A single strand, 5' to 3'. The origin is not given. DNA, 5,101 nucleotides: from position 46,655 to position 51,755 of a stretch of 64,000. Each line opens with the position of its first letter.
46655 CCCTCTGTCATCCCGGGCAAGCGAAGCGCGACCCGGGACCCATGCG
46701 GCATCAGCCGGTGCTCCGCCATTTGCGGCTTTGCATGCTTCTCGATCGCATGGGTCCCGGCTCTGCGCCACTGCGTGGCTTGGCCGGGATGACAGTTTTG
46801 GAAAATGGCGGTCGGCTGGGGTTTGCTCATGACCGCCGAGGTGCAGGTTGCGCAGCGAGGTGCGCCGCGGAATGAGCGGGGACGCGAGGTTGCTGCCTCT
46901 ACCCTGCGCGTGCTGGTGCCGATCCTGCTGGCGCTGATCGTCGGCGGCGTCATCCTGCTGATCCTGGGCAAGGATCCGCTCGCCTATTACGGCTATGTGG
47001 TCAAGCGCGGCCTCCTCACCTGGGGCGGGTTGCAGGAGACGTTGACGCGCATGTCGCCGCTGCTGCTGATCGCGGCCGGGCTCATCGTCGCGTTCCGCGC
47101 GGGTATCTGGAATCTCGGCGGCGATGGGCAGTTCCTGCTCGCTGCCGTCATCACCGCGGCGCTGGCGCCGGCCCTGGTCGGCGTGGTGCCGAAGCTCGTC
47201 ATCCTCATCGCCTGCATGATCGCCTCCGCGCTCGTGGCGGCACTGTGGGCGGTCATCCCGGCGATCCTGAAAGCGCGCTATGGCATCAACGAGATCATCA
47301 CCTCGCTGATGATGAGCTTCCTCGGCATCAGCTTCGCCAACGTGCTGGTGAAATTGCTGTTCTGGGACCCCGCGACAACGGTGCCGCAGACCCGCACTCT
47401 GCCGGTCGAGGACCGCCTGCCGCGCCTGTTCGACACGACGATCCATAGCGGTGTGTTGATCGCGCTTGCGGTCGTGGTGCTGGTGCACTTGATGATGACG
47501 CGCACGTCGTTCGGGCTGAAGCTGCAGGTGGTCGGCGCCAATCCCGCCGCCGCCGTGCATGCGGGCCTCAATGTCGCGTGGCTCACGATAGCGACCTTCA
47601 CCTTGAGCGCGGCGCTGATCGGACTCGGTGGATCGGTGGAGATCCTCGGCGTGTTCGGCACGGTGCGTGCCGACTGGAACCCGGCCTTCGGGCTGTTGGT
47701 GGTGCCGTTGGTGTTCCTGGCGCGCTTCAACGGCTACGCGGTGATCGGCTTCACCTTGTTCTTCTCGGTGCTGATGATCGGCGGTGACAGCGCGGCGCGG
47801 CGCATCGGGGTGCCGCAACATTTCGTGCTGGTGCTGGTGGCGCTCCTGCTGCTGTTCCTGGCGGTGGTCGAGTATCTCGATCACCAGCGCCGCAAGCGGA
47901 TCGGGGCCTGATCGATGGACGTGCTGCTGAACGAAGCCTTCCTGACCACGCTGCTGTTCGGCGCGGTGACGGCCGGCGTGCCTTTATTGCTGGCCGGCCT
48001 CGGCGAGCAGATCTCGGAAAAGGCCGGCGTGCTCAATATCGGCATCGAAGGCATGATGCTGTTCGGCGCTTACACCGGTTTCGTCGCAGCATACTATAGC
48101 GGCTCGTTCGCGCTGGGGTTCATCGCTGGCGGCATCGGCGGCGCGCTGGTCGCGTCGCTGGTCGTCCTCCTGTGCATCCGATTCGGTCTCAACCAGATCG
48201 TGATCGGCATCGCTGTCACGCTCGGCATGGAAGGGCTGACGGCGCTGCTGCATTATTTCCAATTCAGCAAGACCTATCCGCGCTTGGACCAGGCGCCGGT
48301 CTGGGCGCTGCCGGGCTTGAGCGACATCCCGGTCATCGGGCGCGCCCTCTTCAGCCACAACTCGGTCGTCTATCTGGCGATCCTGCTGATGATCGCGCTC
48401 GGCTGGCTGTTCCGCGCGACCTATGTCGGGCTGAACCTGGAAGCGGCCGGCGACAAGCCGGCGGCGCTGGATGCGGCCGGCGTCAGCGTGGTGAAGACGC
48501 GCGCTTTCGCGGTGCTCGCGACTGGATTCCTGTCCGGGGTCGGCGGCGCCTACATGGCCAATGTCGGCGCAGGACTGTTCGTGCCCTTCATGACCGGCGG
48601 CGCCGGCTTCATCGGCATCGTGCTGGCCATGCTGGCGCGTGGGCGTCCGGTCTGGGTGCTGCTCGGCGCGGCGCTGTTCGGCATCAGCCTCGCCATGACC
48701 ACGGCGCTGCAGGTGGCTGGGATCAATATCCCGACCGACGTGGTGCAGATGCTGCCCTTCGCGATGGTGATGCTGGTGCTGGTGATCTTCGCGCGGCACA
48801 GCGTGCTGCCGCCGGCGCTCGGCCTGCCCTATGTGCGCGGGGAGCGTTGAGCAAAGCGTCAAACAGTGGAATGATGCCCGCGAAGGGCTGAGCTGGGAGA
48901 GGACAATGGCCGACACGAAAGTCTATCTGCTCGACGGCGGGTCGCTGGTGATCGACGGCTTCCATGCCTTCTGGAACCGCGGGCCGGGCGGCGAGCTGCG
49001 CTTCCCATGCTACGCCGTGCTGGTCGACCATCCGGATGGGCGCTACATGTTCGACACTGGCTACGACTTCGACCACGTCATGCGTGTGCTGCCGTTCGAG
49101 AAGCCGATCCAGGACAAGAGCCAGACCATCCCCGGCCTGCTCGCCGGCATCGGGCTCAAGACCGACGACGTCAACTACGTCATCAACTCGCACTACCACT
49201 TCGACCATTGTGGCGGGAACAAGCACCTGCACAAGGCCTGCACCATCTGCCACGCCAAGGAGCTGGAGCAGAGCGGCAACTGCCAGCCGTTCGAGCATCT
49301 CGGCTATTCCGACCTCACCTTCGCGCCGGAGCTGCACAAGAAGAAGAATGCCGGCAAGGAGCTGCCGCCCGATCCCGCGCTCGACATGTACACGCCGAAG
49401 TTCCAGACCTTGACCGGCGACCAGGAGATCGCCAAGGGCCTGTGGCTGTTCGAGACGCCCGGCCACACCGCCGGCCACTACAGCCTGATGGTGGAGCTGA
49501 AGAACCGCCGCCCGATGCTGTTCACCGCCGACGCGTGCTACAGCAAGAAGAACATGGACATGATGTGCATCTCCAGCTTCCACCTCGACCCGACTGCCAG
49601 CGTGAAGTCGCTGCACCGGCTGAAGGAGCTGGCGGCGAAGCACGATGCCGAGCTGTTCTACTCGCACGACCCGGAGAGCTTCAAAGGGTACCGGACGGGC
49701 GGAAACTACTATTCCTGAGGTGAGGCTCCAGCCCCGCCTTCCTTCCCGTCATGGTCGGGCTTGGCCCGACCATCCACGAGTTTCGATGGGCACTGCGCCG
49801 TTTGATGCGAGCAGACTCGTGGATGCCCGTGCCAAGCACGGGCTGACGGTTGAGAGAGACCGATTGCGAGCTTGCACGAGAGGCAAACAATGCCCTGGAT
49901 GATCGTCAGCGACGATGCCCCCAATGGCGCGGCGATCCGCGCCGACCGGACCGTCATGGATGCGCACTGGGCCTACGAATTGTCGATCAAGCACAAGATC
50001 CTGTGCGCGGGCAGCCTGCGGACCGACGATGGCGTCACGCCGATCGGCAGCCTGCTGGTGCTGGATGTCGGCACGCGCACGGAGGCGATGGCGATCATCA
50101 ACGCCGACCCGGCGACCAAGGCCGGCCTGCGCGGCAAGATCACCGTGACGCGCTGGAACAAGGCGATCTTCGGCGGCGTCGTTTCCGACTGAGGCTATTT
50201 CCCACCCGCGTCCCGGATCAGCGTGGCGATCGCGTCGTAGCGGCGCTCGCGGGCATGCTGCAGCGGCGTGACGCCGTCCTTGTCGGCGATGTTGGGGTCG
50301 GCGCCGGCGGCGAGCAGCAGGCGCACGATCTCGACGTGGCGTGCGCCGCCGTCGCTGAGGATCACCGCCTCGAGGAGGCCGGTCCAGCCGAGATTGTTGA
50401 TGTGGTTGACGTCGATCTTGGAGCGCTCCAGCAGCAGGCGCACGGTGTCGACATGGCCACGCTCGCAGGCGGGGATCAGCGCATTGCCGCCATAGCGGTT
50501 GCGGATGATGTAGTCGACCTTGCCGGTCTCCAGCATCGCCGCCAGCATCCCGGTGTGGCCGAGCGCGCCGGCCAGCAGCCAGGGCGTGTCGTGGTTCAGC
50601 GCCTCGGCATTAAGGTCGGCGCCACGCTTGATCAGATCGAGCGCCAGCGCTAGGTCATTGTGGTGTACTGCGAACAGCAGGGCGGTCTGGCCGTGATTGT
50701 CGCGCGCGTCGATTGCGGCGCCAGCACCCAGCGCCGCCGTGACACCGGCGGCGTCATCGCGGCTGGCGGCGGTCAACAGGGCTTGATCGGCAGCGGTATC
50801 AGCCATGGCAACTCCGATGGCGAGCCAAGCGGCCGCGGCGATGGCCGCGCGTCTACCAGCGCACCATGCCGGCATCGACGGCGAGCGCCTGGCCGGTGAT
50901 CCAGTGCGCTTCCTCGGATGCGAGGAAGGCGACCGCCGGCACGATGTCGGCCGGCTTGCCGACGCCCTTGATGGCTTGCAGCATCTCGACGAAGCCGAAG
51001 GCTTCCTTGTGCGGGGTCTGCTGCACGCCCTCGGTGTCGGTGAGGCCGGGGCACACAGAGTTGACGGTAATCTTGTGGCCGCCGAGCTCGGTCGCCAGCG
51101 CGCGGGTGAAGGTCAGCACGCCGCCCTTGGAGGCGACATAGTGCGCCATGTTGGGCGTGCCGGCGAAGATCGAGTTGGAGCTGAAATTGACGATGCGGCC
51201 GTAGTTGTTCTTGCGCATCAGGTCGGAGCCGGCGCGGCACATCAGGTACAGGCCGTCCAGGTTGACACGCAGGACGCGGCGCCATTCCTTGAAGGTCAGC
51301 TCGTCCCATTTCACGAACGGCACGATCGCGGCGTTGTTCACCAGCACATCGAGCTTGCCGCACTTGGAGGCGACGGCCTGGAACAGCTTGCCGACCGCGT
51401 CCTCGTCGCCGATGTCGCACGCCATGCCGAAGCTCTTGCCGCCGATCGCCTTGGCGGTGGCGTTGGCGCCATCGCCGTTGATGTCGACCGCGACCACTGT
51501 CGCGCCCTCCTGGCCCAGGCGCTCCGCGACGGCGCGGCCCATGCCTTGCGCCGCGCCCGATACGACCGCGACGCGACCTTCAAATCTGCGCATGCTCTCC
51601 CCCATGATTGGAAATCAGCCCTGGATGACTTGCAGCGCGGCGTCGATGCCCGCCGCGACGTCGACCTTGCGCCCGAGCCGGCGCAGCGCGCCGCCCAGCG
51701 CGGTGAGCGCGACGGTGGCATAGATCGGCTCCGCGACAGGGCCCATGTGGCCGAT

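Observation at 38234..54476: Enzyme set mirrors the Mesorhizobium loti vitamin B6 (pyridoxine) degradation pathway but with a different lower pathway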

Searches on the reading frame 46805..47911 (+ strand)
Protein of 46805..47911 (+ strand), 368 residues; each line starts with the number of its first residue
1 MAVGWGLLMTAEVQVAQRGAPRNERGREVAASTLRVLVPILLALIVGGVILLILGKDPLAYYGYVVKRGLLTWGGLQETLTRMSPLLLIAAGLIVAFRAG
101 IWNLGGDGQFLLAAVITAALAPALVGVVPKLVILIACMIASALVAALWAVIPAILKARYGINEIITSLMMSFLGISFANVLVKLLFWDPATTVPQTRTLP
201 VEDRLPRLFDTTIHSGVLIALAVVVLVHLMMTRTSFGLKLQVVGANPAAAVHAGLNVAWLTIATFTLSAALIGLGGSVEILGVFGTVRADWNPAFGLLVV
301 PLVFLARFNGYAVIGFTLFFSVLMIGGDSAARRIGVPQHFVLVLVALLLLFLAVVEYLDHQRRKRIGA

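Call 4: search_protein_families(library=pfam, proteins=[window:46805-47911:+])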
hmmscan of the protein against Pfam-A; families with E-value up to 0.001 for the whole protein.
window:46805-47911:+ (368 aa): 1 family
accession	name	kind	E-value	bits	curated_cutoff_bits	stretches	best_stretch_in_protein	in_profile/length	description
PF02653.21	BPD_transp_2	-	3.9e-32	111.9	26.8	1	78-351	4-268/269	Branched-chain amino acid transport system / permease component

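Call 6: search_protein_families(library=ncbifam, proteins=[window:46805-47911:+])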
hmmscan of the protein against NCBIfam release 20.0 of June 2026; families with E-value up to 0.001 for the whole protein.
window:46805-47911:+ (368 aa): 6 families
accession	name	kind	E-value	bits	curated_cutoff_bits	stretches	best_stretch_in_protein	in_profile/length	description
NF047929.1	ABC_B6_perm_2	equivalog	8.7e-169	561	400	1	33-365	3-335/337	putative B6 ABC transporter permease subunit 2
NF047928.1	ABC_B6_perm_1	equivalog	6.1e-09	35.4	465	1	80-350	18-286/311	putative B6 ABC transporter permease subunit 1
NF007014.0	PRK09478.1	equivalog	5.5e-07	29.2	386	1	71-280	37-250/336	galactose/methyl galactoside ABC transporter permease MglC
TIGR03409.1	urea_trans_UrtB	equivalog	3.8e-06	26.8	250.3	1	79-290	7-219/291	urea ABC transporter permease subunit UrtB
TIGR03622.1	urea_t_UrtB_arc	equivalog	2.2e-05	23.9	374.25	1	84-278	12-200/284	urea ABC transporter, permease protein UrtB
NF008630.0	PRK11618.1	equivalog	0.00018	20.8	363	1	69-278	29-228/331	galactofuranose ABC transporter, permease protein YjfF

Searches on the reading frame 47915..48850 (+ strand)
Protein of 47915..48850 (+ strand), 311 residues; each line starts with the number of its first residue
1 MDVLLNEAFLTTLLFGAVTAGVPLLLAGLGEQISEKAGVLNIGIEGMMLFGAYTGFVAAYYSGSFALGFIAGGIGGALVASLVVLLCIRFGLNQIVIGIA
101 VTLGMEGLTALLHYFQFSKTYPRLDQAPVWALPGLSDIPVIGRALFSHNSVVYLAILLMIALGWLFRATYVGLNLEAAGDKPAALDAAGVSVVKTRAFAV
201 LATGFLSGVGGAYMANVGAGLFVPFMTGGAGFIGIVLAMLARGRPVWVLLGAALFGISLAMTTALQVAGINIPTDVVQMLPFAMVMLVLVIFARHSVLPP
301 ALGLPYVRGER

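Call 4: search_protein_families(library=pfam, proteins=[window:47915-48850:+])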
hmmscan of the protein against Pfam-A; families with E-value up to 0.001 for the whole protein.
window:47915-48850:+ (311 aa): 1 family
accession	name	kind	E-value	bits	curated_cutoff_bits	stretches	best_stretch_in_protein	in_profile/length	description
PF02653.21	BPD_transp_2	-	3.8e-31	108.6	26.8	1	15-289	3-269/269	Branched-chain amino acid transport system / permease component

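Call 6: search_protein_families(library=ncbifam, proteins=[window:47915-48850:+])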
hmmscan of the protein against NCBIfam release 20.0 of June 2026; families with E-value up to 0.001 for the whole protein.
window:47915-48850:+ (311 aa): 2 families
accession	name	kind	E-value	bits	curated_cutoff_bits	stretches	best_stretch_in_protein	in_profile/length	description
NF047928.1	ABC_B6_perm_1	equivalog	2.5e-166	552.4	465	1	1-311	1-311/311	putative B6 ABC transporter permease subunit 1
NF008441.0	PRK11285.1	equivalog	5.3e-05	22.5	378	1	145-215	175-245/333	L-arabinose ABC transporter permease AraH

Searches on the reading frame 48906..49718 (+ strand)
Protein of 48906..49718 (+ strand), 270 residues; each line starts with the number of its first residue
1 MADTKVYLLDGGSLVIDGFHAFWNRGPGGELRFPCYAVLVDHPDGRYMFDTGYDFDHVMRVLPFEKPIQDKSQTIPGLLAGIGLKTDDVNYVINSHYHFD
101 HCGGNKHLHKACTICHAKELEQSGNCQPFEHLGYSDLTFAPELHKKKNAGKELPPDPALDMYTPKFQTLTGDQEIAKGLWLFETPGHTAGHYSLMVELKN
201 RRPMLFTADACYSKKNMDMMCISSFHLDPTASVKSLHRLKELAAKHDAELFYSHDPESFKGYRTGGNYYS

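Call 5: search_protein_families(library=pfam, proteins=[window:48906-49718:+])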
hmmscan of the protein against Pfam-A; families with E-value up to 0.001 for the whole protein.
window:48906-49718:+ (270 aa): 1 family
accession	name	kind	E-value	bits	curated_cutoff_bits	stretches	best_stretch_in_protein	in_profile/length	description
PF00753.33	Lactamase_B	-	2.6e-21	76.9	22.7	1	33-254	4-196/196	Metallo-beta-lactamase superfamily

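Call 7: search_protein_families(library=ncbifam, proteins=[window:48906-49718:+])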
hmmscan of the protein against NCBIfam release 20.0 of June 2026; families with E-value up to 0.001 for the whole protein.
window:48906-49718:+ (270 aa): 14 families
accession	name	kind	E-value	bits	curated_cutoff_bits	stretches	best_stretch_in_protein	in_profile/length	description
NF047925.1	pyridox_lacton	equivalog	4.4e-143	475.9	325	1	1-270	1-268/268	4-pyridoxolactonase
NF045699.1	AHLLactAiiA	equivalog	3.3e-33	114.9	375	2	165-263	147-245/251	quorum-quenching N-acyl homoserine lactonase AiiA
NF045700.1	AHLLactAttM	equivalog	1.5e-29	103.3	390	1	4-263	2-254/257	AttM family quorum-quenching N-acyl homoserine lactonase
NF047976.1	lactonase_AhlS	equivalog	4.2e-23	81.8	475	2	31-122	39-137/276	AhlS family quorum-quenching N-acyl homoserine lactonase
NF047919.1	lactonase_YtnP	equivalog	5e-12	45.6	425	2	30-107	42-118/274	YtnP family quorum-quenching lactonase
TIGR03413.1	GSH_gloB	equivalog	4.2e-08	32.9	200.8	1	181-245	101-157/248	hydroxyacylglutathione hydrolase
NF033105.1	bla_subclass_B3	equivalog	7e-08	32.1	240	1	73-112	46-85/257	subclass B3 metallo-beta-lactamase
NF012229.1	bla_class_B_core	domain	2.4e-06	27.8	100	1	77-121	40-84/139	metallo-beta-lactamase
NF047979.1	lactonase_AidB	equivalog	2.7e-06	26.8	360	1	79-247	84-245/271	AidB family quorum-quenching N-acyl homoserine lactonase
NF000405.1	HARLDQ_not_B3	exception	3.3e-05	23.6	350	1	69-210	59-184/267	HARLDQ motif MBL-fold protein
NF000427.2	blaCAU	exception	3.5e-05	23.2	500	1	67-110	44-87/262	CAU/MBL1b family subclass B3 metallo-beta-lactamase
NF012140.0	blaBJP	exception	6e-05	22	600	1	70-110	75-115/294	BJP family subclass B3 metallo-beta-lactamase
NF000440.2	blaTHIN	exception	0.00012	21.2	700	1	77-112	89-124/316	THIN family subclass B3 metallo-beta-lactamase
NF000469.2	CAR_gen_B3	exception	0.00018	20.6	500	0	81-243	105-246/311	CAR family subclass B3 metallo-beta-lactamase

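Call 27: search_solved_structures(query=window:48906-49718:+, max_evalue=1e-20, show_alignments=1)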
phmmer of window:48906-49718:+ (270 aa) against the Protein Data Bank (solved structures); distinct sequences matched with E-value up to 1e-20: 7.
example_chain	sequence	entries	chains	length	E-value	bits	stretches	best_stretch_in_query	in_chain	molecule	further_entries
3aj3_A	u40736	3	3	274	6.3e-108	363.8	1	1-269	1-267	4-pyridoxolactonase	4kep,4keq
2a7m_A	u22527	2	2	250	8e-26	94.4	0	166-264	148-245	N-acyl homoserine lactone hydrolase | N-acyl homoserine lactonase AiiA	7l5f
5eht_A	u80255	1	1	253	8.2e-26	94.4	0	166-264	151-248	N-acyl homoserine lactonase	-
3dha_A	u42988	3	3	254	8.5e-26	94.3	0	166-264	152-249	N-Acyl Homoserine Lactone Hydrolase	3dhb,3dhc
5eh9_A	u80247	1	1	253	1.3e-25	93.8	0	166-264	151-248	N-acyl homoserine lactonase AiiA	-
2br6_A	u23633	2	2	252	2.9e-25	92.6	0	166-264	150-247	AIIA-LIKE PROTEIN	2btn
4j5f_A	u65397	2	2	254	4.2e-25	92.1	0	166-264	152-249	N-acyl homoserine lactonase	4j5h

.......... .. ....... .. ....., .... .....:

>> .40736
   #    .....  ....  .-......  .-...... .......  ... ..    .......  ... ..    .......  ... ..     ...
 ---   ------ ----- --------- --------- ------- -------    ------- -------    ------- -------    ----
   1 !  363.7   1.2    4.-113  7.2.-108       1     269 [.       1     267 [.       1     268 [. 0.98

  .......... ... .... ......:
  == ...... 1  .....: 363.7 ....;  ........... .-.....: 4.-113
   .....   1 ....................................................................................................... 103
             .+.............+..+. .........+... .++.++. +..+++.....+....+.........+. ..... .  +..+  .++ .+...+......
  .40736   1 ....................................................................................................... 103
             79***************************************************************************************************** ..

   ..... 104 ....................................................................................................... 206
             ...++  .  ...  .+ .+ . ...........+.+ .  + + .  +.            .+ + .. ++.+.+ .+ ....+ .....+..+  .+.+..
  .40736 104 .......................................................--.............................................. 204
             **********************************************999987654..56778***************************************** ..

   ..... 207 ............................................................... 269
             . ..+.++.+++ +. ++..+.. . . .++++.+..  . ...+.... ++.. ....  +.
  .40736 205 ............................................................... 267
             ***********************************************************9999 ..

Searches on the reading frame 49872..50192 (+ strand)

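Call 5: search_protein_families(library=pfam, proteins=[window:49872-50192:+])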
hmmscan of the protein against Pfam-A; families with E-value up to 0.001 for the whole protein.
window:49872-50192:+ (106 aa): 1 family
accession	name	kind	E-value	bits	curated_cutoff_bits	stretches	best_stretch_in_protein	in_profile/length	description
PF03795.20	YCII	-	2.8e-11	44.2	24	1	7-96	1-95/95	YCII-related domain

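Call 7: search_protein_families(library=ncbifam, proteins=[window:49872-50192:+])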
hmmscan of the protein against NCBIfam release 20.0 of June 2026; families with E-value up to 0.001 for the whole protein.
window:49872-50192:+ (106 aa): 4 families
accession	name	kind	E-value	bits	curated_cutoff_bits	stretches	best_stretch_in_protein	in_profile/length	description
NF009503.0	PRK12863.1-3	equivalog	2.1e-17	63.3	145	1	7-103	1-95/98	YciI-like protein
NF009502.0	PRK12863.1-1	equivalog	8e-11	42.1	137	1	9-99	3-90/96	YciI-like protein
NF009507.0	PRK12865.1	equivalog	4.7e-09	36.4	149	1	9-97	3-90/97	YciI-like protein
NF008473.0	PRK11370.1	equivalog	0.00072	19.8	111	1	7-98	1-97/99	YciI family protein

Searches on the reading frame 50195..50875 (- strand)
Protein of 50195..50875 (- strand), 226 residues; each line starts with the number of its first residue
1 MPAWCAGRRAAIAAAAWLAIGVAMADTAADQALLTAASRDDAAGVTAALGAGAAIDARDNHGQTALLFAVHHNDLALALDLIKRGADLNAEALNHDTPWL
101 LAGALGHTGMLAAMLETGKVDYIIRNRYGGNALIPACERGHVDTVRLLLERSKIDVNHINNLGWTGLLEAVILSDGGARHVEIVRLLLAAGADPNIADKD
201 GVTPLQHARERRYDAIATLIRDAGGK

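Call 5: search_protein_families(library=pfam, proteins=[window:50195-50875:-])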
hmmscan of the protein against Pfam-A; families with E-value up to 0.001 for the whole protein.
window:50195-50875:- (226 aa): 6 families
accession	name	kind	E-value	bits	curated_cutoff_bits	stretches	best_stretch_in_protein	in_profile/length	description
PF12796.13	Ank_2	-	5e-21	75.5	27.3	3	81-158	16-88/90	Ankyrin repeats (3 copies)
PF13637.12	Ank_4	-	1.2e-20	73.5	22.7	2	136-171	4-38/50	Ankyrin repeats (many copies)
PF00023.36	Ank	-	1.2e-16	60.3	21.1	1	163-199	2-33/33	Ankyrin repeat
PF13857.12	Ank_5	-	8.2e-15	55.2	27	1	178-208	26-56/56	Ankyrin repeats (many copies)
PF13606.12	Ank_3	-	2.8e-11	42.9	22.3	0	61-90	1-30/30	Ankyrin repeat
PF24521.3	Ank_KRIT1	-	1.4e-07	31.8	80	1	131-214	48-131/149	KRIT1 ankyrin-repeats domain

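Call 7: search_protein_families(library=ncbifam, proteins=[window:50195-50875:-])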
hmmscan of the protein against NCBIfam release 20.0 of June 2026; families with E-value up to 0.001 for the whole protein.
window:50195-50875:- (226 aa): 7 families
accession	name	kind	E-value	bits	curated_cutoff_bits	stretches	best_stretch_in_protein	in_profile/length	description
NF043022.1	T4SS_AnkG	equivalog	5.7e-16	58.3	500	1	64-214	298-449/455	Dot/Icm T4SS effector AnkG/AnkZ/LegA7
NF043029.1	T4SS_AnkY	equivalog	1.6e-13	50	600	2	128-211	457-534/543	Dot/Icm T4SS effector AnkY/LegA9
NF043023.1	T4SS_AnkH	equivalog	8.3e-13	47.9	600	2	142-220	12-84/467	Dot/Icm T4SS effector AnkH/LegA3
NF041931.2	MzaA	equivalog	1.9e-11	43.6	800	2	136-222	9-89/726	MZA anti-phage system associated sigma-70 family RNA polymerase sigma factor MzaA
NF043028.1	T4SS_AnkX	equivalog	0.00017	19.9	1400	1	29-223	582-784/938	Dot/Icm T4SS effector AnkN/AnkX/LegA8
NF043027.1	T4SS_AnkQ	equivalog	0.00028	19.6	700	0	110-203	308-399/496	Dot/Icm T4SS effector AnkQ/LegA10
TIGR00870.1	trp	subfamily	0.00071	17.7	498.75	0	59-93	128-162/747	transient-receptor-potential calcium channel protein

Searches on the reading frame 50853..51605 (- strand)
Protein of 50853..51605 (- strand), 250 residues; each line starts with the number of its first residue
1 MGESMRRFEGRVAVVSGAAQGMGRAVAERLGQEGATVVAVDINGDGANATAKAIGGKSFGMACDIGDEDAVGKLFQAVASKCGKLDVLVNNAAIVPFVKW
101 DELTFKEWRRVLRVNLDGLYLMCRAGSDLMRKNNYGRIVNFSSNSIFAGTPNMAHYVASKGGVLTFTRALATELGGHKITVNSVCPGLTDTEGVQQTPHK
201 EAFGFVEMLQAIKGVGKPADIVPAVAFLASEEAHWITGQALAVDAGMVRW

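Call 5: search_protein_families(library=pfam, proteins=[window:50853-51605:-])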
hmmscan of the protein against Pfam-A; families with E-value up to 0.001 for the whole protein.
window:50853-51605:- (250 aa): 4 families
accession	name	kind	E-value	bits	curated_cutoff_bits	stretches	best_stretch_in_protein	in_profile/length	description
PF13561.12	adh_short_C2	-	1.2e-61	208.7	27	1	17-247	1-235/236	Enoyl-(Acyl carrier protein) reductase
PF00106.31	adh_short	-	3.4e-54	183.7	26.6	1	11-200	1-193/195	short chain dehydrogenase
PF08659.16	KR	-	5.8e-10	39.8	22.6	1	14-160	4-153/180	KR domain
PF01370.27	Epimerase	-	1.2e-05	25.3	20.9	1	14-149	2-121/240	NAD dependent epimerase/dehydratase family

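Call 7: search_protein_families(library=ncbifam, proteins=[window:50853-51605:-])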
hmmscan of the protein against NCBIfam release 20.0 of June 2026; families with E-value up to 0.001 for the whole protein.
window:50853-51605:- (250 aa): 229 families (the best 25 are shown)
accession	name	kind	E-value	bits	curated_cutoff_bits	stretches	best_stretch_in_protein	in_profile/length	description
NF047923.1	pyridox_DH_SDR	equivalog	9.1e-126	418.3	325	1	9-250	2-243/243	pyridoxal 4-dehydrogenase, SDR-type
NF005559.1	PRK07231.1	subfamily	2e-62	210.9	215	1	7-248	1-248/249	glucose 1-dehydrogenase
NF004198.0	PRK05653.1-3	equivalog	1e-60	205.3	296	1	6-247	3-246/248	3-oxoacyl-ACP reductase FabG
NF052558.1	MBtsdlDhBudC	equivalog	3e-59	200.6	270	1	8-247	1-241/250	meso-2,3-butanediol dehydrogenase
NF005853.0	PRK07774.1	equivalog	7.4e-59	199.2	303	1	6-248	2-247/250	SDR family oxidoreductase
NF004791.0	PRK06138.1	equivalog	1.4e-58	198.2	312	1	7-248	2-250/252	SDR family oxidoreductase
NF009468.0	PRK12826.1-4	equivalog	1.7e-57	195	318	1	5-247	2-247/256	SDR family oxidoreductase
NF009466.0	PRK12826.1-2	subfamily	5.5e-57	193.1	222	1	11-248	4-245/248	3-oxoacyl-ACP reductase FabG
TIGR01830.1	3oxo_ACP_reduc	equivalog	1.7e-55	188.3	297.75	1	13-248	1-239/239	3-oxoacyl-[acyl-carrier-protein] reductase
TIGR03971.1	SDR_subfam_1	subfamily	6e-53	179.9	300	1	8-248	1-269/271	mycofactocin-coupled SDR family oxidoreductase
NF004197.0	PRK05653.1-1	equivalog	1e-52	179.3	332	1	8-248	5-247/249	3-oxoacyl-ACP reductase FabG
NF004202.0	PRK05653.2-2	equivalog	1.7e-52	178.6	333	1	8-248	5-248/259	3-oxoacyl-ACP reductase FabG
NF005309.0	PRK06841.1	subfamily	9.4e-52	176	286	1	7-246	12-251/255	GolD/DthD family dehydrogenase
NF004818.0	PRK06172.1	equivalog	1.2e-50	172.2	336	1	5-248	2-251/253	SDR family oxidoreductase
NF005067.0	PRK06484.1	equivalog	8.9e-50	169.7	713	1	9-247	8-251/524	short chain dehydrogenase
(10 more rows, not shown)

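Call 26: search_solved_structures(query=window:50853-51605:-, max_evalue=1e-55, show_alignments=1)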
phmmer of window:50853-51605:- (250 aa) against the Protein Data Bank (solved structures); distinct sequences matched with E-value up to 1e-55: 2.
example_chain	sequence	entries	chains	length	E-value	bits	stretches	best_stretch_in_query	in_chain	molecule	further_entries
3ndr_A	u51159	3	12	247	2.9e-86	292.2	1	7-249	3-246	3-oxoacyl-(Acyl-carrier protein) reductase | Pyridoxal 4-dehydrogenase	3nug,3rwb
8cxa_A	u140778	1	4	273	9.5e-58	198.8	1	4-247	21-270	3-oxoacyl-[acyl-carrier-protein] reductase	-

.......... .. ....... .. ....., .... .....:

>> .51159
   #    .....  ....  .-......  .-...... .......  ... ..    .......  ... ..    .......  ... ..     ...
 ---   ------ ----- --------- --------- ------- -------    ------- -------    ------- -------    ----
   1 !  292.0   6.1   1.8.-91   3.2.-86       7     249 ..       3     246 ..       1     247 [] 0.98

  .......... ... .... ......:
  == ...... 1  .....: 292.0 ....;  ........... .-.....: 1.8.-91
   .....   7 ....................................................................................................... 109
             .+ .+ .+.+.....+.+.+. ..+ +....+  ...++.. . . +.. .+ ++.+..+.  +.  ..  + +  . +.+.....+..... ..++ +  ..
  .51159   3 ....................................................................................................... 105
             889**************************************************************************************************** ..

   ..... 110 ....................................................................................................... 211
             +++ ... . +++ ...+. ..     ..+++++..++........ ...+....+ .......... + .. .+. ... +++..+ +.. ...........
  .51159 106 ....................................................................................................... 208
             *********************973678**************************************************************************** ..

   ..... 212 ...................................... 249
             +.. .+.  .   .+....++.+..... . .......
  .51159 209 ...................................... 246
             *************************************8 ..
